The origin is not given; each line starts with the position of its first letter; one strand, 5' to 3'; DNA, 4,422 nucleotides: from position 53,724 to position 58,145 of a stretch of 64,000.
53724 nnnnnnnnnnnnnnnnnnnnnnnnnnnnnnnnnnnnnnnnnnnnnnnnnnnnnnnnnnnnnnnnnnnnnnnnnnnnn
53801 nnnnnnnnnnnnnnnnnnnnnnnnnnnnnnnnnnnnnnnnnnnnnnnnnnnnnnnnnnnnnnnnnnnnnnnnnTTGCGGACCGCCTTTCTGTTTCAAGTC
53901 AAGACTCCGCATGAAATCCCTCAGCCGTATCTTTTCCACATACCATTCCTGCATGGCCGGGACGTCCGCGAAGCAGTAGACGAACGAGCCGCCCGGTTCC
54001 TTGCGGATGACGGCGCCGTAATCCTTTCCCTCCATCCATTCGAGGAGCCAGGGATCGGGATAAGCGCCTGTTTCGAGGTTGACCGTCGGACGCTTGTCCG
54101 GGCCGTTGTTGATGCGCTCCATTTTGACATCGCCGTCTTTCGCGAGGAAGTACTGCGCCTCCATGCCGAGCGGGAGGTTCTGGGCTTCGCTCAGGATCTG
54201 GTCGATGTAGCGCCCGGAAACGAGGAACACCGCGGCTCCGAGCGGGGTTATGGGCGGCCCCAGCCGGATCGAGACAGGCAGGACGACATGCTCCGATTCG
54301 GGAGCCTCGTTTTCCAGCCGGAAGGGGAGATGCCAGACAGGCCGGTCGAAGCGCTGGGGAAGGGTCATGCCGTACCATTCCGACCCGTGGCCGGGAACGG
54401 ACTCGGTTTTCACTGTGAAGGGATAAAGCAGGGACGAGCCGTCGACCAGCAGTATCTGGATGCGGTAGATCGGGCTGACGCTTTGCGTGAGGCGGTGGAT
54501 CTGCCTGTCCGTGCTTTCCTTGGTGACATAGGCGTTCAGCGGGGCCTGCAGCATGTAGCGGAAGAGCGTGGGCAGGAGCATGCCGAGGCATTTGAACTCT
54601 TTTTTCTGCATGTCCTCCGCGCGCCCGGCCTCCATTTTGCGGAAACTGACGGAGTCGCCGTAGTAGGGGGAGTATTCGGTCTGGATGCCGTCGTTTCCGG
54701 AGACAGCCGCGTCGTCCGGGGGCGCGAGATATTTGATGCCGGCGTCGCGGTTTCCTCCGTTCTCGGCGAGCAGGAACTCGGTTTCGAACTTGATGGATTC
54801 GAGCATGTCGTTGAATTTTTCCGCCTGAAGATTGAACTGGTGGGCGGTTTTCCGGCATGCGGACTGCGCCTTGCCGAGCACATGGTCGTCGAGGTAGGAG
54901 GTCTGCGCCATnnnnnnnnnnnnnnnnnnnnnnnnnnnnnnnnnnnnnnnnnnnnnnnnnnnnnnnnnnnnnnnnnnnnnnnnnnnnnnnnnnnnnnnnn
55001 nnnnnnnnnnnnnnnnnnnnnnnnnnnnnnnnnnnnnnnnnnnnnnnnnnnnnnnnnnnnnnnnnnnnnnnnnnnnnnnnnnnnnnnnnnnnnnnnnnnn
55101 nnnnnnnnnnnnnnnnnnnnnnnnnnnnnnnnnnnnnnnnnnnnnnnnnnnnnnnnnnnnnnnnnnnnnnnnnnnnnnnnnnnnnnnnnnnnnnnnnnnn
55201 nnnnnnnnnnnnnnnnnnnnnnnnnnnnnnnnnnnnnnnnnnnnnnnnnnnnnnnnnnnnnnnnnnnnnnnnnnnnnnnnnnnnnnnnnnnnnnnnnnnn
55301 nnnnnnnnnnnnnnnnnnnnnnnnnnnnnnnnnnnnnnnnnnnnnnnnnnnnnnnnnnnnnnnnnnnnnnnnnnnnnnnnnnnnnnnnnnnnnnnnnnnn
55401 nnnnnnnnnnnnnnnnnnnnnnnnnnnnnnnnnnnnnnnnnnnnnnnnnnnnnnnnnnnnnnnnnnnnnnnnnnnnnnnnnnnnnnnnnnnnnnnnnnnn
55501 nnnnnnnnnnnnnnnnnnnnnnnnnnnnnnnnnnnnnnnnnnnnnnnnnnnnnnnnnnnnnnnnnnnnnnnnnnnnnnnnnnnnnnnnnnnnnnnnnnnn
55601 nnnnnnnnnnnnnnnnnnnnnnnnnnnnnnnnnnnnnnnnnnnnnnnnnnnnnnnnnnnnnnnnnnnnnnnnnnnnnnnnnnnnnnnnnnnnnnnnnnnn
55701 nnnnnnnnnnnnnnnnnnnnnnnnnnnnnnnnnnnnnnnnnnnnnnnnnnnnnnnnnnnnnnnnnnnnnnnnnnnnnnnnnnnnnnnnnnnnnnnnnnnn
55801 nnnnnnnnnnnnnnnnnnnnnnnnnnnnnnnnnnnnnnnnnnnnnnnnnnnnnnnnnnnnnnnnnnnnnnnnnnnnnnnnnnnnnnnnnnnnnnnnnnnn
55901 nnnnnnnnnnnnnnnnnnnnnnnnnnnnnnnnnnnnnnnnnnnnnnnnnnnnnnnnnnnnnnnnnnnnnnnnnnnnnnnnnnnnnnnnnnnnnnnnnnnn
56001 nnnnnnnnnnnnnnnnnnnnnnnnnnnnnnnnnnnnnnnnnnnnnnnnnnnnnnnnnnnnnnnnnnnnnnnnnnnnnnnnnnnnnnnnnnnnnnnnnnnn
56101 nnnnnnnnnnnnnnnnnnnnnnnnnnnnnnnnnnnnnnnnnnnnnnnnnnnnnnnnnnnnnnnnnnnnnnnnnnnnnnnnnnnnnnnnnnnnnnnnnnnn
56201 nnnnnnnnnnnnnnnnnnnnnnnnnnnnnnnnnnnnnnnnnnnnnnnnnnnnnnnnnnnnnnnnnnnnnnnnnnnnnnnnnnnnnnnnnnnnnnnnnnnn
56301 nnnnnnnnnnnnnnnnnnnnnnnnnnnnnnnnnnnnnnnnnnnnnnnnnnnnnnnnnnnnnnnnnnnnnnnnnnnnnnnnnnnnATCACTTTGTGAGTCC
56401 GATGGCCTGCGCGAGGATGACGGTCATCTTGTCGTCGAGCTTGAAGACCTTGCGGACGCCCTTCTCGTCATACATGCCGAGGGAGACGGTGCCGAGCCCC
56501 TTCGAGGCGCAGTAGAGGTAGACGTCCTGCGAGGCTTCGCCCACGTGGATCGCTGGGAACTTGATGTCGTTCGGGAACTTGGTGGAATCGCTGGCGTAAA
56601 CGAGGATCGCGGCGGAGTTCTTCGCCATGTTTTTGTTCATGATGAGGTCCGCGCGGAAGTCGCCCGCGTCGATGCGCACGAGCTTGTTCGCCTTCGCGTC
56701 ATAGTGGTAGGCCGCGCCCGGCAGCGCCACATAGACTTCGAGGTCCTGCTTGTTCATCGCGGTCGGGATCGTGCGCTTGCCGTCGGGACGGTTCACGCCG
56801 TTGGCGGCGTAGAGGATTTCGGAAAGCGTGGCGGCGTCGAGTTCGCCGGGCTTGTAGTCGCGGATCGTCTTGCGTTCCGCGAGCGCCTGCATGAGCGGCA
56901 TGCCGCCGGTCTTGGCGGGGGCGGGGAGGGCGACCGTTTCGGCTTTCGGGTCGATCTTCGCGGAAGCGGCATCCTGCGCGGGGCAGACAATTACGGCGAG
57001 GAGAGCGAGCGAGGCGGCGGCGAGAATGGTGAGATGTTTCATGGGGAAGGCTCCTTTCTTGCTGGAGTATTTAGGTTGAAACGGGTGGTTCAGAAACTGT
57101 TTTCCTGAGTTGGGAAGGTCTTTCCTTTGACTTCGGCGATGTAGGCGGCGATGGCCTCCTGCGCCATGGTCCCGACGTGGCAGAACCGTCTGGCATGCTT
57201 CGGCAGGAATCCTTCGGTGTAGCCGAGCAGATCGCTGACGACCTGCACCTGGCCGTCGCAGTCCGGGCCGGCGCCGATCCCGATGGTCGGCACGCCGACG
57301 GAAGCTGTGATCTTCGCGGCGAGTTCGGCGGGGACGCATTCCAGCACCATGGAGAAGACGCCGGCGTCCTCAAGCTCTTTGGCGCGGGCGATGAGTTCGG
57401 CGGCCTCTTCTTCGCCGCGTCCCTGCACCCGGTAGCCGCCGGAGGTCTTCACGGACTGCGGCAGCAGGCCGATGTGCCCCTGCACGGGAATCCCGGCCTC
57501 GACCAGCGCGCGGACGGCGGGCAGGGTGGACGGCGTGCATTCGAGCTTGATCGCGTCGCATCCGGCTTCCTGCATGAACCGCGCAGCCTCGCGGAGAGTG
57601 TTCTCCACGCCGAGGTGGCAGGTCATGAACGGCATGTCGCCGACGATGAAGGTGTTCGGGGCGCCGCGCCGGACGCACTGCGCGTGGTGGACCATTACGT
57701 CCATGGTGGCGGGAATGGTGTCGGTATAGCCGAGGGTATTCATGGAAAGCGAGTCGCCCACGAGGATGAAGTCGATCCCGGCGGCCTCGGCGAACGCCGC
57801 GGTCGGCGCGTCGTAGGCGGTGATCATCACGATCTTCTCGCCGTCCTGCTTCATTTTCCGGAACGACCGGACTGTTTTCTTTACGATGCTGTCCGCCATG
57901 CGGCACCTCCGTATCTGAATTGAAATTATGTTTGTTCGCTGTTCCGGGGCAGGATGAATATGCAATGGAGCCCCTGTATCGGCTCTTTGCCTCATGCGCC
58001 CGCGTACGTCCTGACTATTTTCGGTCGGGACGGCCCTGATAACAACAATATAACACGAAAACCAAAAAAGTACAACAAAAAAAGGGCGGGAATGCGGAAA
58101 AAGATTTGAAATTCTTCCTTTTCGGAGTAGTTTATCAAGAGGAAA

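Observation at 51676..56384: Translationally coupled receptor kinase / pseudokinase pair, both with Cache-type sensor domains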

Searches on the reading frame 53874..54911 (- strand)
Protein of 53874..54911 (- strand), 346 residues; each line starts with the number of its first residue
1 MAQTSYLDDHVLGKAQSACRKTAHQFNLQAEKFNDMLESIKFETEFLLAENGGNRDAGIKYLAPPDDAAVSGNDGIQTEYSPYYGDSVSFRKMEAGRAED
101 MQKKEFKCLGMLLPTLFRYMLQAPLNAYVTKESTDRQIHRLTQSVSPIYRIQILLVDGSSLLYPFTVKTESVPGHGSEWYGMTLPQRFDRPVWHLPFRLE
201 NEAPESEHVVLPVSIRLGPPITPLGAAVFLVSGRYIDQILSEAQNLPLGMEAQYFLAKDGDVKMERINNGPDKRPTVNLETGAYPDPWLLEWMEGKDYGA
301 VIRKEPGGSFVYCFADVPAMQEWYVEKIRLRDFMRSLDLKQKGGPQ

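Call 38: search_protein_families(library=pfam, alignment_id=A2, max_evalue=1)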
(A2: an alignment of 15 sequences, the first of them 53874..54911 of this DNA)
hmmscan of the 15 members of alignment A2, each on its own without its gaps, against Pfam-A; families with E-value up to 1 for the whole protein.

A. member 1, window:53874-54911:- (346 aa): 0 families

B. families by the number of members that match (of 15 scanned): 2 families
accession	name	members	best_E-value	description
PF02743.24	dCache_1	5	2.7e-08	Cache domain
PF16911.10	PapA_C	1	0.021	Phthiocerol/phthiodiolone dimycocerosyl transferase C-terminus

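Call 41: predict_structure(alignment_id=A2)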
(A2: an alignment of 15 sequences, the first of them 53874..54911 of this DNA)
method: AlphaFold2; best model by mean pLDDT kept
length: 346 residues; sequences in the alignment: 15
mean_pLDDT: 73.1   pTM: 0.77
mean pLDDT of the five models: 73.1, 71.5, 70.0, 66.1, 62.8
residues with pLDDT >= 90: 51; 70-90: 173; 50-70: 62; < 50: 60
segments of 3 or more residues with pLDDT < 50: 1-6, 68-70, 72-77, 81-85, 123-132, 134-143, 167-176, 202-206, 342-346
pLDDT, mean of each block of 10 residues (from residue 1): 48 82 91 91 86 67 63 47 52 75 85 79 41 47 64 85 58 55 83 82 56 91 90 84 87 88 87 78 83 66 67 89 90 71 40
secondary structure, 60 per line:
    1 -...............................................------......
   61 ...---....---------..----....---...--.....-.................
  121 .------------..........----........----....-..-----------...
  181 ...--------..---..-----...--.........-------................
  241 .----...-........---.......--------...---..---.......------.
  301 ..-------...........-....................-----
elements in order: H2-48 H55-61 H67-70 E86-89 E93-95 H98-102 H104-121 H134-143 E148-155 E160-163 H178-183 E209-217 E225-232 H233-241 E250-257 E261-267 E276-278 H287-293 E300-302 E310-317 E322-329 H330-341

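Call 44: fold_search(model_id=the predicted structure, library=pdb)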
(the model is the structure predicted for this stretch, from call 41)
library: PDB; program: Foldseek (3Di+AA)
matches with E <= 10: 1088; with E <= 0.001: 104
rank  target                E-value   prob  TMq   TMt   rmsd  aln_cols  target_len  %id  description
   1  6ioq                  3.9e-06  1.00  0.33  0.46  13.8       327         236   12  The ligand binding domain of Mlp24 with glycine (released 2019-03-06)
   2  6iou_A                4.9e-06  1.00  0.35  0.47   9.0       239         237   15  The ligand binding domain of Mlp24 with serine (released 2019-03-06)
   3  5ltv_E                5.4e-06  1.00  0.35  0.50  10.3       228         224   16  LIGAND BINDING DOMAIN OF PSEUDOMONAS AERUGINOSA PAO1 AMINO ACID CHEMORECPETOR PCTC IN COMPLEX WITH GABA (released 2017-09-20)
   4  5ltv_D                5.4e-06  1.00  0.35  0.50  10.2       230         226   16  LIGAND BINDING DOMAIN OF PSEUDOMONAS AERUGINOSA PAO1 AMINO ACID CHEMORECPETOR PCTC IN COMPLEX WITH GABA (released 2017-09-20)
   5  7prq_A                6.4e-06  1.00  0.34  0.38  12.9       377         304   11  Structure of the ligand binding domain of the PctD (PA4633) chemoreceptor of Pseudomonas aeruginosa PAO1 in complex wi (released 2022-05-11)
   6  6iop_A                7.5e-06  1.00  0.30  0.41  19.0       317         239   13  The ligand binding domain of Mlp24 (released 2019-03-20)
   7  6w3o_A                7.9e-06  1.00  0.34  0.45  13.5       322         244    9  Crystal structure of ligand-binding domain of Campylobacter jejuni chemoreceptor Tlp3 in complex with 4-methylisoleuci (released 2020-05-20)
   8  7k5n                  8.3e-06  1.00  0.37  0.50   8.1       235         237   12  Ligand binding domain (tandem PAS/dCache) of Aeromonas caviae diguanylate cyclase with proline bound (released 2021-08-18)
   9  5ltv_F                9.3e-06  1.00  0.34  0.50  10.3       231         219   16  LIGAND BINDING DOMAIN OF PSEUDOMONAS AERUGINOSA PAO1 AMINO ACID CHEMORECPETOR PCTC IN COMPLEX WITH GABA (released 2017-09-20)
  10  6iot_B                1.0e-05  1.00  0.35  0.47   9.4       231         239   15  The ligand binding domain of Mlp24 with arginine (released 2019-03-20)
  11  6mni_B                1.1e-05  1.00  0.34  0.44   8.9       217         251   13  Structure of the tandem CACHE domain of PscC (released 2019-10-16)
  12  4xmr_A                1.1e-05  1.00  0.34  0.45  12.9       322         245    9  Crystal structure of the sensory domain of the Campylobacter jejuni chemoreceptor Tlp3 (CcmL) with isoleucine bound. (released 2015-11-04)
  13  3lif_A                1.2e-05  1.00  0.36  0.48   8.4       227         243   15  Crystal Structure of the extracellular domain of the putative histidine kinase rpHK1S-Z16 (released 2010-05-05)
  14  6pyi                  1.4e-05  1.00  0.33  0.46   9.7       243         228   10  Crystal structure of ligand-binding domain of Pseudomonas fluorescens chemoreceptor CtaA (released 2020-03-18)
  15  9a69_B                1.4e-05  1.00  0.40  0.23   9.6       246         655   12  Integrative model of MCPB-MCPC by crosslinking MS and deep learning (released 2024-09-18)
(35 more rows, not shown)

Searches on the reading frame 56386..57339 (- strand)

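Call 63: search_protein_families(library=pfam, proteins=[window:56386-57339:-], max_evalue=0.001)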
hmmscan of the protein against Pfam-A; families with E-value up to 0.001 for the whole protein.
window:56386-57339:- (317 aa): 2 families
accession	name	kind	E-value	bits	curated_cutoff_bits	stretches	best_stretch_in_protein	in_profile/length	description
PF00881.29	Nitroreductase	-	7.7e-16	59.2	23.5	1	154-314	2-166/167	Nitroreductase family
PF14512.11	TM1586_NiRdase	-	1.5e-05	25.1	27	0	265-314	83-131/215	Putative TM nitroreductase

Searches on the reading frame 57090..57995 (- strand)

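Call 63: search_protein_families(library=pfam, proteins=[window:57090-57995:-], max_evalue=0.001)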
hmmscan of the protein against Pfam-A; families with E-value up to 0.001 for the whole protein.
window:57090-57995:- (301 aa): 3 families
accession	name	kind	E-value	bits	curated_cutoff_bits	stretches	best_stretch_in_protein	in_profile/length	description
PF02548.21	Pantoate_transf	-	1.7e-108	362.4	28.7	1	39-296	1-258/259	Ketopantoate hydroxymethyltransferase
PF13714.12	PEP_mutase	-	7.1e-06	26.2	31.5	1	45-152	1-105/240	Phosphoenolpyruvate phosphomutase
PF01177.27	Asp_Glu_race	-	0.00019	21.7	31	0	194-241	49-97/211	Asp/Glu/Hydantoin racemase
